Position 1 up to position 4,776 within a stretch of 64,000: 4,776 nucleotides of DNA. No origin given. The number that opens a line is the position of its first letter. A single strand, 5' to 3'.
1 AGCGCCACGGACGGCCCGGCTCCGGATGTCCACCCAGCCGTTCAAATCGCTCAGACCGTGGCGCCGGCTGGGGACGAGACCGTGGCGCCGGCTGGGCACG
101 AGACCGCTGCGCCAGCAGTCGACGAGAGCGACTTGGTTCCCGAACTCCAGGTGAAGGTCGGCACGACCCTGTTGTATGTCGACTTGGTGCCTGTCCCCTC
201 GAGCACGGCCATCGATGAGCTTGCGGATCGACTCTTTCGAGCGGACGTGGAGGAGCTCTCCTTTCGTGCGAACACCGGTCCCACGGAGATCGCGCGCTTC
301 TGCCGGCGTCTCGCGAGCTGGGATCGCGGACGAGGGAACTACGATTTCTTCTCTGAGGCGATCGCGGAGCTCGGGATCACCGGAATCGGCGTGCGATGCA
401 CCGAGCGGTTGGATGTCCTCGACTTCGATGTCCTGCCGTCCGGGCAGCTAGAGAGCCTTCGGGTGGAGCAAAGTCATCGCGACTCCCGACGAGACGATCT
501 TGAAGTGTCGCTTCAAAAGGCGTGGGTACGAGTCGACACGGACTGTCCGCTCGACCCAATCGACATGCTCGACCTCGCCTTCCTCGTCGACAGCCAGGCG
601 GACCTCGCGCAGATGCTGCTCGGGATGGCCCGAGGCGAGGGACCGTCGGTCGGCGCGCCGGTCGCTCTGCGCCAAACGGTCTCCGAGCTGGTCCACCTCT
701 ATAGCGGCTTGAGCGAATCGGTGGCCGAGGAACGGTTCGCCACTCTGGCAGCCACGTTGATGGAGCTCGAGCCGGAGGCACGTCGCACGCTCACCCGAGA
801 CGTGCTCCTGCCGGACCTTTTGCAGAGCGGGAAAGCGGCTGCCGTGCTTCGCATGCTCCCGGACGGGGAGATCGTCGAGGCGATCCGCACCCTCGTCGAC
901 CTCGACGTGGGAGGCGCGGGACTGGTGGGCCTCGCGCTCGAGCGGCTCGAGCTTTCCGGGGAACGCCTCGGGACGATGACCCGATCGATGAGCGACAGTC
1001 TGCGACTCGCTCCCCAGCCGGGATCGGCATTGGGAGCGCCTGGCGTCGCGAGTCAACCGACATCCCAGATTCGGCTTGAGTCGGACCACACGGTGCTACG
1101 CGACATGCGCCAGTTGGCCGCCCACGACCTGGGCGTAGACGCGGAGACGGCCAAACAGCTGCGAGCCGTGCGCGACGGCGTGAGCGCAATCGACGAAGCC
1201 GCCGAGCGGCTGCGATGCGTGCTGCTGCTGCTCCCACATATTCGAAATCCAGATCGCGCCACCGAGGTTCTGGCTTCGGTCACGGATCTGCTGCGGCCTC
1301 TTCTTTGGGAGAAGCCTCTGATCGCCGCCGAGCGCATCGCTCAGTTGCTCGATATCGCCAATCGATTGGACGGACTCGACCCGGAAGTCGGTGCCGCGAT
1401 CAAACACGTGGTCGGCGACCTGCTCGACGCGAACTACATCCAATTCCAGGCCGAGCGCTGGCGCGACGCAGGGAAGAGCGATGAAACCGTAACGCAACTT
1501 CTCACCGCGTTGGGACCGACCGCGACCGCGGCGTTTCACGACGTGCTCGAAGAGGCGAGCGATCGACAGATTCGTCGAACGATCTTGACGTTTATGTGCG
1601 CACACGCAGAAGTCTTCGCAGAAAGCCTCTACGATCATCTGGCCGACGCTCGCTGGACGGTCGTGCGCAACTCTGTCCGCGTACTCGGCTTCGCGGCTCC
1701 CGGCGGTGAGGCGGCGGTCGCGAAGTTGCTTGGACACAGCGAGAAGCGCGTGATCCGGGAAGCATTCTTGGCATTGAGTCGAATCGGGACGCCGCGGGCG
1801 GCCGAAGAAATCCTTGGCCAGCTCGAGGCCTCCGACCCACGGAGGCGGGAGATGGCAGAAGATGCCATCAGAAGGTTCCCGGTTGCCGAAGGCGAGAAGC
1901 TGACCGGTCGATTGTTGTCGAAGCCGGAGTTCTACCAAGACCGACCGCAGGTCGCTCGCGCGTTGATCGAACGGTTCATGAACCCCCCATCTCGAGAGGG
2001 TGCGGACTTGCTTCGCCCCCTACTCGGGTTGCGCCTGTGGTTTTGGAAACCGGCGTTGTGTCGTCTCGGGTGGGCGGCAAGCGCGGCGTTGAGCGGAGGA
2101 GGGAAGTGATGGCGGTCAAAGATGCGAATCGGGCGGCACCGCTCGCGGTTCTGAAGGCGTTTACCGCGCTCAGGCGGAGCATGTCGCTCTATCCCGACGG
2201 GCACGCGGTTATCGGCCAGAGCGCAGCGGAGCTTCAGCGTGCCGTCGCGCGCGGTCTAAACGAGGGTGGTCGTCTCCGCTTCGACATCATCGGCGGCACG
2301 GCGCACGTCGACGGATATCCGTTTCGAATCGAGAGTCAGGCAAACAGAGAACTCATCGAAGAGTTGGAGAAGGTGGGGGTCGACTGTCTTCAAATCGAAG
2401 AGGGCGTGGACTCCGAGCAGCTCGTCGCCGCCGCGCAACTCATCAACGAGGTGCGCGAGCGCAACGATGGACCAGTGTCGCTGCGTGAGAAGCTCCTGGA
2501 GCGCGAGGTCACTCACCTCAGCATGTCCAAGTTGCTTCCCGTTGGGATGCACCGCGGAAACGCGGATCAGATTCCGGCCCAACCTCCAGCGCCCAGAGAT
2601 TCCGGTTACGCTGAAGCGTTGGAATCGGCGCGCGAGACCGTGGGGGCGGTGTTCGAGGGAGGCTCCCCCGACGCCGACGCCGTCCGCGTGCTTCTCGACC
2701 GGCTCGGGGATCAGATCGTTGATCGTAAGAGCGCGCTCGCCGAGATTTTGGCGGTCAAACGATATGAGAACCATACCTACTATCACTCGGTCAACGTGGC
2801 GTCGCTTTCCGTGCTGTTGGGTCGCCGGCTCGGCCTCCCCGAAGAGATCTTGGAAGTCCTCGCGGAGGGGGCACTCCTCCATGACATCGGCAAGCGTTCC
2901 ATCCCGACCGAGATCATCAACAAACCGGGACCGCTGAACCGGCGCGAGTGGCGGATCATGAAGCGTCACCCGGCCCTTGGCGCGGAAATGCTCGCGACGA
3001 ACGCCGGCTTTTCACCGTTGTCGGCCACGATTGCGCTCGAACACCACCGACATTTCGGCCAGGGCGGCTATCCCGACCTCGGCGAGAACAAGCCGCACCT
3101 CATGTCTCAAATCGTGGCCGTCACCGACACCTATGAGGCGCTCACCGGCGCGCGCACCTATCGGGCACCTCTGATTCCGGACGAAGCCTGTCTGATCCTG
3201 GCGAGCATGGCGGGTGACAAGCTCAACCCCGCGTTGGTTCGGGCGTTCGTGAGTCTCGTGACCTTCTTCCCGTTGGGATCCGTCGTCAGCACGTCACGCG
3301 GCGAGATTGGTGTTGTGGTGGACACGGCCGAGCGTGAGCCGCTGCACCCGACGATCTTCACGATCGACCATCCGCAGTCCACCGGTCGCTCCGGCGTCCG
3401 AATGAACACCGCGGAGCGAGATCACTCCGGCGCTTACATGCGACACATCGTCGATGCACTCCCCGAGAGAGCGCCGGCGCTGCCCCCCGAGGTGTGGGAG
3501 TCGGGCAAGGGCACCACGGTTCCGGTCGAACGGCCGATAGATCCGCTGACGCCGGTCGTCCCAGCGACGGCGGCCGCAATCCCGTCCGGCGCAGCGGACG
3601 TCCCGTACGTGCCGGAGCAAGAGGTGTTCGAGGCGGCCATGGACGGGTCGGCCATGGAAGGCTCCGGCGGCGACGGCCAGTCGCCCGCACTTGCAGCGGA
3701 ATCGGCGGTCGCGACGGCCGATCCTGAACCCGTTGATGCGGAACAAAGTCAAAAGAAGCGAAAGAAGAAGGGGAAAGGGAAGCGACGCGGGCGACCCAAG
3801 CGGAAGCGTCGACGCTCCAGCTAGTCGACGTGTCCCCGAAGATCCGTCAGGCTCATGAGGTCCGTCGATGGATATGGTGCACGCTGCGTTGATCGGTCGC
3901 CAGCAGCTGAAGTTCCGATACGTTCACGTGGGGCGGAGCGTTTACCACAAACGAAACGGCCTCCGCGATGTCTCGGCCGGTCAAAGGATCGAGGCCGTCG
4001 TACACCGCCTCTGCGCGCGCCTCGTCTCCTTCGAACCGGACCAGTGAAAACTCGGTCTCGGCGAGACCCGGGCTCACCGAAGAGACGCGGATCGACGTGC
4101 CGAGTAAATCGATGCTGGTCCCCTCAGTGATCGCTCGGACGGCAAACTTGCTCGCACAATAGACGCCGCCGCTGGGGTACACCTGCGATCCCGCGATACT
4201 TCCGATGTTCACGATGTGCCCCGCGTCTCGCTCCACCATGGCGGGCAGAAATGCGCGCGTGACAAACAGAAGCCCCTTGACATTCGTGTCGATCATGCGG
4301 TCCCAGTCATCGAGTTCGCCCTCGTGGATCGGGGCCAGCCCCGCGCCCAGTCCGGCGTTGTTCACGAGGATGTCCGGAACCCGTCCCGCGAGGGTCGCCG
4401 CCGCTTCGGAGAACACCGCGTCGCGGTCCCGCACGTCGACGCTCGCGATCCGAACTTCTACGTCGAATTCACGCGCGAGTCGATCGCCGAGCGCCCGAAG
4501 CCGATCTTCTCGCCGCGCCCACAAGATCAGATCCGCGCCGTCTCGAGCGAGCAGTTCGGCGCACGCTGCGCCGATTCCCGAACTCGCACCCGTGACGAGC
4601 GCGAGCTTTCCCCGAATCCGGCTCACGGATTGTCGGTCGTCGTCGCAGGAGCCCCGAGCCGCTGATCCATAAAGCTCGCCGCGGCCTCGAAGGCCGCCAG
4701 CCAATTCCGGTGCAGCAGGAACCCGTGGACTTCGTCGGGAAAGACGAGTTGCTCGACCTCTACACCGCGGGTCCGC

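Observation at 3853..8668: Tightly coupled NSAR/OSBS - GNAT - S9 peptidase - SDR operon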

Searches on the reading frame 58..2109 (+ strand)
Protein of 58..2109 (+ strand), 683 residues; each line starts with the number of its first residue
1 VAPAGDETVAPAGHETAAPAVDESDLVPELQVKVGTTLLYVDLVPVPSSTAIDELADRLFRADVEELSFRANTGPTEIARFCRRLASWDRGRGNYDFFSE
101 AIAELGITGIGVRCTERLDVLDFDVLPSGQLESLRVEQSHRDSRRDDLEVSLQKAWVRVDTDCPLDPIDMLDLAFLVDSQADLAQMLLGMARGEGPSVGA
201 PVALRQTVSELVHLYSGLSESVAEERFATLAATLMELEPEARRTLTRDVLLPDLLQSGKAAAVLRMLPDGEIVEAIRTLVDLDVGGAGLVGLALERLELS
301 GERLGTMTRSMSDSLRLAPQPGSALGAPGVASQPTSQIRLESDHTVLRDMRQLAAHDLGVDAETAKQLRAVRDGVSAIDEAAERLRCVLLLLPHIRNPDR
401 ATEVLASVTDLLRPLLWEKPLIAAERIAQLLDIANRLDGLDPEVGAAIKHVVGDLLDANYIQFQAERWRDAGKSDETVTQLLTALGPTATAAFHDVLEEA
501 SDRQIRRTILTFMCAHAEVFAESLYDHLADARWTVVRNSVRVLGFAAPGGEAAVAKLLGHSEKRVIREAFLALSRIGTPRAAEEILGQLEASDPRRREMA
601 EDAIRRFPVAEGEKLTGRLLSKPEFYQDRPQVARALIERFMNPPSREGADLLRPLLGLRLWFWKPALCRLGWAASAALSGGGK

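Call 7: search_protein_families(library=pfam, proteins=[window:58-2109:+], max_evalue=0.01)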
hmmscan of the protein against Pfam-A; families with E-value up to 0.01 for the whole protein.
window:58-2109:+ (683 aa): 1 family
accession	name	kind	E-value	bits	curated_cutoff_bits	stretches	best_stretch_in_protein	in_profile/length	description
PF13646.12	HEAT_2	-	1.2e-08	35.5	27.7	1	522-604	2-87/88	HEAT repeats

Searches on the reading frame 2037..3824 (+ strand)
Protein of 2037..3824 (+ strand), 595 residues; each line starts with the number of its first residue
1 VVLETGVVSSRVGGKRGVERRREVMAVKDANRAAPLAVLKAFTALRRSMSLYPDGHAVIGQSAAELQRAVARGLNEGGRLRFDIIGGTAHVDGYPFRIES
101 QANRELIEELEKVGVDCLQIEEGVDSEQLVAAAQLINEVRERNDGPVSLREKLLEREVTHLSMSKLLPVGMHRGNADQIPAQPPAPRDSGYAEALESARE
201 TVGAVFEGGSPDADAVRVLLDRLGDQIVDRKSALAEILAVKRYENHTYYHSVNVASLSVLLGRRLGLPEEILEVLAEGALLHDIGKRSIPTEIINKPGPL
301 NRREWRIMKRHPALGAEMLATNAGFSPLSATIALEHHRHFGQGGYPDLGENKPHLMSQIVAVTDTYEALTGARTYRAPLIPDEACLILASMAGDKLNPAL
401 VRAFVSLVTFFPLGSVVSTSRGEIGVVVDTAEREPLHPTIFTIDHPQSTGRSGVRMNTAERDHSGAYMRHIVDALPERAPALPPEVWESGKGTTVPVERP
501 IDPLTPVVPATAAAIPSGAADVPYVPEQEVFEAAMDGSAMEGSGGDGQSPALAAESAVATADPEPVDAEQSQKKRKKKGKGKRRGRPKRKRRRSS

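Call 7: search_protein_families(library=pfam, proteins=[window:2037-3824:+], max_evalue=0.01)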
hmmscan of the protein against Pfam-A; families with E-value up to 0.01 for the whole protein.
window:2037-3824:+ (595 aa): 2 families
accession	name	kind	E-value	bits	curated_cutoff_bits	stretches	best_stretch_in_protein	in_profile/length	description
PF13487.12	HD_5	-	3.8e-22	79.3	27.2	1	244-400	11-170/170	HD domain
PF01966.28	HD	-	1e-15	58.5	22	1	247-368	1-115/116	HD domain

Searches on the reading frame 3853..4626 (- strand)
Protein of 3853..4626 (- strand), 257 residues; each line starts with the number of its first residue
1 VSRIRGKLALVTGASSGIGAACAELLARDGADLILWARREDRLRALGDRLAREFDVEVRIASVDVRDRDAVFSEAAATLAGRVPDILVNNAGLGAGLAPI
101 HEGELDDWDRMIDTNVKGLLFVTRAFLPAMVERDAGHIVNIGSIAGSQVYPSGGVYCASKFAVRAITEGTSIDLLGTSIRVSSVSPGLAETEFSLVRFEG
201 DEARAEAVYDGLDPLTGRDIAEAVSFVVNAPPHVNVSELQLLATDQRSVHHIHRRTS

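Call 6: search_protein_families(library=ncbifam, proteins=[window:3853-4626:-], max_evalue=0.01)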
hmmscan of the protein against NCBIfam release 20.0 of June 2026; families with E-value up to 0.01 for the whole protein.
window:3853-4626:- (257 aa): 219 families (the best 25 are shown)
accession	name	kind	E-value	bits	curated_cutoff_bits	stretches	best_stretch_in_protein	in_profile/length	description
NF007829.0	PRK10538.1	equivalog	9.4e-66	221.7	411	1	9-246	3-238/248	bifunctional NADP-dependent 3-hydroxy acid dehydrogenase/3-hydroxypropionate dehydrogenase YdfG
NF005594.0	PRK07326.1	equivalog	1.2e-44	152.7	271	1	2-241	2-229/237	SDR family oxidoreductase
NF005559.1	PRK07231.1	subfamily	1.5e-44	152.4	215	1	4-228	2-229/249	glucose 1-dehydrogenase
NF005806.0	PRK07666.1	equivalog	4.1e-44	150.7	286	1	2-195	3-195/239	3-ketoacyl-ACP reductase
NF005672.0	PRK07454.1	equivalog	1.6e-43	148.7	234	1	6-243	6-236/241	SDR family oxidoreductase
NF038213.1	SDR_TniO_fam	equivalog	1e-41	143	300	1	7-245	3-248/249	SDR family oxidoreductase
NF005878.0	PRK07825.1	subfamily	3.4e-39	134.9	287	1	2-238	5-228/278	short chain dehydrogenase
NF009466.0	PRK12826.1-2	subfamily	9.1e-39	133.4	222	1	7-228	4-226/248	3-oxoacyl-ACP reductase FabG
NF006073.0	PRK08219.1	equivalog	3.7e-38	131.5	218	1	7-241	4-222/227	SDR family oxidoreductase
NF052558.1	MBtsdlDhBudC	equivalog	6.9e-37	127.4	270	1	6-226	3-221/250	meso-2,3-butanediol dehydrogenase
NF004791.0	PRK06138.1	equivalog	2.2e-36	125.5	312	1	3-199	2-196/252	SDR family oxidoreductase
NF005437.0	PRK07024.1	equivalog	2.7e-36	125.3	266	1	8-192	6-189/259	SDR family oxidoreductase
NF040690.1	mycolate_SDR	equivalog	7.8e-36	123.8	380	1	7-188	9-188/265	mycolate reductase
NF004824.0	PRK06180.1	subfamily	1.5e-35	122.8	298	1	7-194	5-188/279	oxidoreductase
NF005469.0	PRK07063.1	equivalog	2.3e-35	122.4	306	1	1-201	2-203/260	SDR family oxidoreductase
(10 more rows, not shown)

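Call 7: search_protein_families(library=pfam, proteins=[window:3853-4626:-], max_evalue=0.01)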
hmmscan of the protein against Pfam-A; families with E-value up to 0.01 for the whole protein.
window:3853-4626:- (257 aa): 4 families
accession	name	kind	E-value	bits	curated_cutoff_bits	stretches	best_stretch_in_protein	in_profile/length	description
PF00106.31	adh_short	-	5.6e-50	170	26.6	1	7-193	1-186/195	short chain dehydrogenase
PF13561.12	adh_short_C2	-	9.5e-37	127.3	27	1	13-226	1-215/236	Enoyl-(Acyl carrier protein) reductase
PF08659.16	KR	-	4.2e-11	43.5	22.6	1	10-167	4-160/180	KR domain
PF01370.27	Epimerase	-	2.4e-05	24.3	20.9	1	9-152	1-121/240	NAD dependent epimerase/dehydratase family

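Call 34: search_solved_structures(query=window:3853-4626:-, max_evalue=1e-30, show_alignments=1)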
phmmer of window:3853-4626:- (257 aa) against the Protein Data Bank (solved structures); distinct sequences matched with E-value up to 1e-30: 10.
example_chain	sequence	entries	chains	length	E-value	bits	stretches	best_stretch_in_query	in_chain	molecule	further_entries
6ixj_A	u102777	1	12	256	3.5e-59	203.4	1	6-244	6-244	Sulfoacetaldehyde reductase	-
3asu_A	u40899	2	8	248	6.4e-58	199.3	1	8-254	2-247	Short-chain dehydrogenase/reductase SDR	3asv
2nwq_A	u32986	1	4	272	1.4e-57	198.2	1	9-254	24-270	Probable short-chain dehydrogenase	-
3rku_A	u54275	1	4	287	1.7e-49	171.7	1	3-254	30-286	Oxidoreductase YMR226C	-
2jah_A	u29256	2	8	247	4.5e-45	157.2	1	2-246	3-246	CLAVULANIC ACID DEHYDROGENASE | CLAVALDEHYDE DEHYDROGENASE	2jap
3tfo_A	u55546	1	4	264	9.5e-43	149.6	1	5-250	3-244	putative 3-oxoacyl-(acyl-carrier-protein) reductase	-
3p19_A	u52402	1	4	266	1.9e-34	122.4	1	7-247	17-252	Putative blue fluorescent protein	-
1xg5_A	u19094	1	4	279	4.8e-34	121.1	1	1-244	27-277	ARPG836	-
3rkr_A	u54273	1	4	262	6.9e-33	117.3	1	1-196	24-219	Short chain oxidoreductase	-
2ehd_A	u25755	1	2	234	7.4e-31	110.7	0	8-244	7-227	Oxidoreductase, short-chain dehydrogenase/reductase family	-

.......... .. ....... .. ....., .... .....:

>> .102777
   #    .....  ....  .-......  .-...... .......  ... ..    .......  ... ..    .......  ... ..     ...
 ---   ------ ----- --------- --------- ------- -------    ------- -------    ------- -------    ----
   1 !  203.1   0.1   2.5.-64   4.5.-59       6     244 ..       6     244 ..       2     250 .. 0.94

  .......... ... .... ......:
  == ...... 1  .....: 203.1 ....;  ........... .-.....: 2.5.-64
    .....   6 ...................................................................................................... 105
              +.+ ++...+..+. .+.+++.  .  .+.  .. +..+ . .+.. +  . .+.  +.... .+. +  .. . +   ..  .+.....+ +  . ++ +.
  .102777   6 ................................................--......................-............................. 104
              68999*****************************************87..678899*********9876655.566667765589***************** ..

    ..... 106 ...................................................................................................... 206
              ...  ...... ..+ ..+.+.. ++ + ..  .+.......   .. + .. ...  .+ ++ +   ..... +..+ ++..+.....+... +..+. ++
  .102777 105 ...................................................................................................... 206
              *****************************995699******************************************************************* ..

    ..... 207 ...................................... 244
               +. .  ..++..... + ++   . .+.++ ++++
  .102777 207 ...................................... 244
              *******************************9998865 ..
